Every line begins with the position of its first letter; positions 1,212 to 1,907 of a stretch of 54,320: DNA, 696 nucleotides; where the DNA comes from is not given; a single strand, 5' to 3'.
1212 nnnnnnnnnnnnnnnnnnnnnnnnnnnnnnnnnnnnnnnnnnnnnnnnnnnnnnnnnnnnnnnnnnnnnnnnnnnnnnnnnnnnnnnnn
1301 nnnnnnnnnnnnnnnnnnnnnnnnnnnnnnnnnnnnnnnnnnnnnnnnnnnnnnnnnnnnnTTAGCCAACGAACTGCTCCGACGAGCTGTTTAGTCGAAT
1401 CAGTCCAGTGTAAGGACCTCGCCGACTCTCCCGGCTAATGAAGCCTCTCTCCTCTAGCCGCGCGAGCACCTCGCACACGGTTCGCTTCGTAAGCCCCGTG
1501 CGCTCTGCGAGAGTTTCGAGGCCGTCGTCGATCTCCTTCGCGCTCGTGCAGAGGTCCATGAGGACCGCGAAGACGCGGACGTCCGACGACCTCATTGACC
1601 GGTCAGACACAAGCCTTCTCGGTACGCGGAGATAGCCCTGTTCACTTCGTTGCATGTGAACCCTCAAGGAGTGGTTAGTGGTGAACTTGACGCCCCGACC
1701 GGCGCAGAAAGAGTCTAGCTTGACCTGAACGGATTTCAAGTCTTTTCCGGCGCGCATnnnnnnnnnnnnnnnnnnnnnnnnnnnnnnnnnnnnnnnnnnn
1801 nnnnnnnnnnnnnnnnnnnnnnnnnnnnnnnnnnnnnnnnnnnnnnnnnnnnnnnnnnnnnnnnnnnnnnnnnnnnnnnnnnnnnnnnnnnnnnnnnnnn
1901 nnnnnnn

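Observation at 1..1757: Left-end iteron-like array of GTGTAC-core dyads inside the first of three tandem winged-helix genes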

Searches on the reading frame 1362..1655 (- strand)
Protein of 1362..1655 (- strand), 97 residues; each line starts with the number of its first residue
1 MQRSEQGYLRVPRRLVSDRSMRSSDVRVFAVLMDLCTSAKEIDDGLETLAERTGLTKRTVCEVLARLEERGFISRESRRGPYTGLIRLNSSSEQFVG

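Call 100: search_protein_families(library=ncbifam, proteins=[window:1362-1655:-], max_evalue=0.01)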
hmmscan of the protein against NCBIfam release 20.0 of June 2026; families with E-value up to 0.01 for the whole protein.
window:1362-1655:- (97 aa): 9 families
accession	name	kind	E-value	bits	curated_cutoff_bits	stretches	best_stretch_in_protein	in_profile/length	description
NF011671.1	PRK15090.1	equivalog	8.7e-05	21.9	275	1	22-88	10-73/256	DNA-binding transcriptional regulator KdgR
NF040939.2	trans_reg_lrs14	equivalog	0.00026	21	90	1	24-79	22-72/103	Lrs14 family HTH-type transcriptional regulator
TIGR03337.1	phnR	equivalog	0.00088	19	296.75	1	48-83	30-65/231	phosphonate utilization transcriptional regulator PhnR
TIGR01884.1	cas_HTH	subfamily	0.00098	18.6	60.2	1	46-80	159-193/202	CRISPR-associated CARF protein Csa3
NF053660.1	ORF80_fam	equivalog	0.0021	17.9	95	1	45-76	18-49/70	ORF80 family leucine zipper DNA-binding protein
NF008273.0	PRK11050.1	equivalog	0.0025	17.5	153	1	35-80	51-91/156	manganese-binding transcriptional regulator MntR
NF007342.0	PRK09834.1-4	equivalog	0.0027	16.8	251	1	45-83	31-69/263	DNA-binding transcriptional regulator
NF007341.0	PRK09834.1-3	equivalog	0.0029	16.8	269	1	45-95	29-79/274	DNA-binding transcriptional regulator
NF053606.1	Sta1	subfamily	0.003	17.6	80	1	23-79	20-70/100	Sta1 family transcriptional regulator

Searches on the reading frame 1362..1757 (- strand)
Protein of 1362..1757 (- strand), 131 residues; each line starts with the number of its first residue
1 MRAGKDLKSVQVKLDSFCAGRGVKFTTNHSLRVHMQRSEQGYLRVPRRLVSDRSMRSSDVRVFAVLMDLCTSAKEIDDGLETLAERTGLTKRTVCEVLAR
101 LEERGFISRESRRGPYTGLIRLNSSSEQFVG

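Call 10: search_protein_families(library=pfam, proteins=[window:1362-1757:-], max_evalue=1)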
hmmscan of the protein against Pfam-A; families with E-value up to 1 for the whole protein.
window:1362-1757:- (131 aa): 32 families (the best 25 are shown)
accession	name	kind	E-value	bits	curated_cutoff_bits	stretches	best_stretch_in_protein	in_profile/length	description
PF13545.12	HTH_Crp_2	-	6.2e-06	26.5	27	1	61-112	2-57/70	Crp-like helix-turn-helix domain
PF12802.13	MarR_2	-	1.8e-05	25.2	27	1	83-112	26-55/61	MarR family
PF01047.28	MarR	-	4e-05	23.9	24.6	1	81-111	21-51/59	MarR family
PF01978.25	TrmB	-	4.9e-05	23.5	25.6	1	58-115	9-59/68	Sugar-specific transcriptional regulator TrmB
PF13730.12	HTH_36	-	5.7e-05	23.3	25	1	80-107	28-55/55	Helix-turn-helix domain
PF05584.17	Sulfolobus_pRN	-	0.00014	22.3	20.8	1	79-113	20-54/72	Sulfolobus plasmid regulatory protein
PF09339.16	HTH_IclR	-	0.00026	21.1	22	1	79-110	20-51/52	IclR helix-turn-helix domain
PF00392.27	GntR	-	0.00062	19.8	27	1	81-114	28-61/64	Bacterial regulatory proteins, gntR family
PF21984.2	DnaD_N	-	0.00085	19.9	27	1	81-113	39-71/101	DnaD N-terminal domain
PF24409.1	wHTH-PRTase_assc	-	0.00098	19.6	27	1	80-112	14-46/83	wHTH-PRTase associated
PF03965.22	Penicillinase_R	-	0.0023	18.7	22.6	1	80-121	24-67/115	Penicillinase repressor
PF09079.17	Cdc6_C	-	0.0024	18.3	25.1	1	74-128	32-92/96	CDC6, C terminal winged helix domain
PF14394.12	DUF4423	-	0.0028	17.9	30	1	62-114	22-72/165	Domain of unknown function (DUF4423)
PF22451.2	NirdL-like_HTH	-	0.0038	17.2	27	1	82-107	21-46/47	Siroheme decarboxylase NirDL-like HTH domain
PF25213.1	HVO_A0261_N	-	0.0046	17.2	35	1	81-113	28-60/86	HVO_A0261 N-terminal domain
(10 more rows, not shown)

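Call 11: search_protein_families(library=phrogs, proteins=[window:1362-1757:-], max_evalue=0.1)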
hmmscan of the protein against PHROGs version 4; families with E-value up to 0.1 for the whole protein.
window:1362-1757:- (131 aa): 25 families
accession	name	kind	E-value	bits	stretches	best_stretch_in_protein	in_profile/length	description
phrog_270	-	DNA, RNA and nucleotide metabolism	3.4e-11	44.1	1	33-115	19-105/383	replication initiation protein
phrog_678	-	DNA, RNA and nucleotide metabolism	3.5e-08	34.4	1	33-116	23-125/346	replication initiation O-like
phrog_391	-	DNA, RNA and nucleotide metabolism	1.1e-07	32.8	1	53-114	13-74/298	replication initiation O-like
phrog_186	-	DNA, RNA and nucleotide metabolism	3.2e-07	31.3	1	31-114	11-99/308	DnaD-like helicase loader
phrog_345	-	DNA, RNA and nucleotide metabolism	2.4e-06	28.4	1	33-115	15-105/297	replication initiation O-like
phrog_8102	-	DNA, RNA and nucleotide metabolism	6.5e-06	26.4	1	35-114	12-95/337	replication initiation protein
phrog_1098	-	DNA, RNA and nucleotide metabolism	0.00025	20.9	1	53-122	9-85/546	HTH DNA binding protein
phrog_1032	-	DNA, RNA and nucleotide metabolism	0.00035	21.6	1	80-113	40-73/281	replication initiation protein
phrog_428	-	DNA, RNA and nucleotide metabolism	0.0013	19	1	79-126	129-179/455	replication initiation protein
phrog_11896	-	DNA, RNA and nucleotide metabolism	0.0014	19.6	1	56-113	19-76/225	primosomal protein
phrog_7498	-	DNA, RNA and nucleotide metabolism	0.0015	18.7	1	81-126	60-103/296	DnaD-like helicase loader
phrog_26369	-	DNA, RNA and nucleotide metabolism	0.0055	16.8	1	53-108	55-111/347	replication initiation protein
phrog_11718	-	unknown function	0.0062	17.9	1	69-120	36-87/105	-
phrog_3502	-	unknown function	0.01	16.9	1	61-112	55-106/131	-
phrog_2030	-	transcription regulation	0.018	15.7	1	80-112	32-64/202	transcriptional regulator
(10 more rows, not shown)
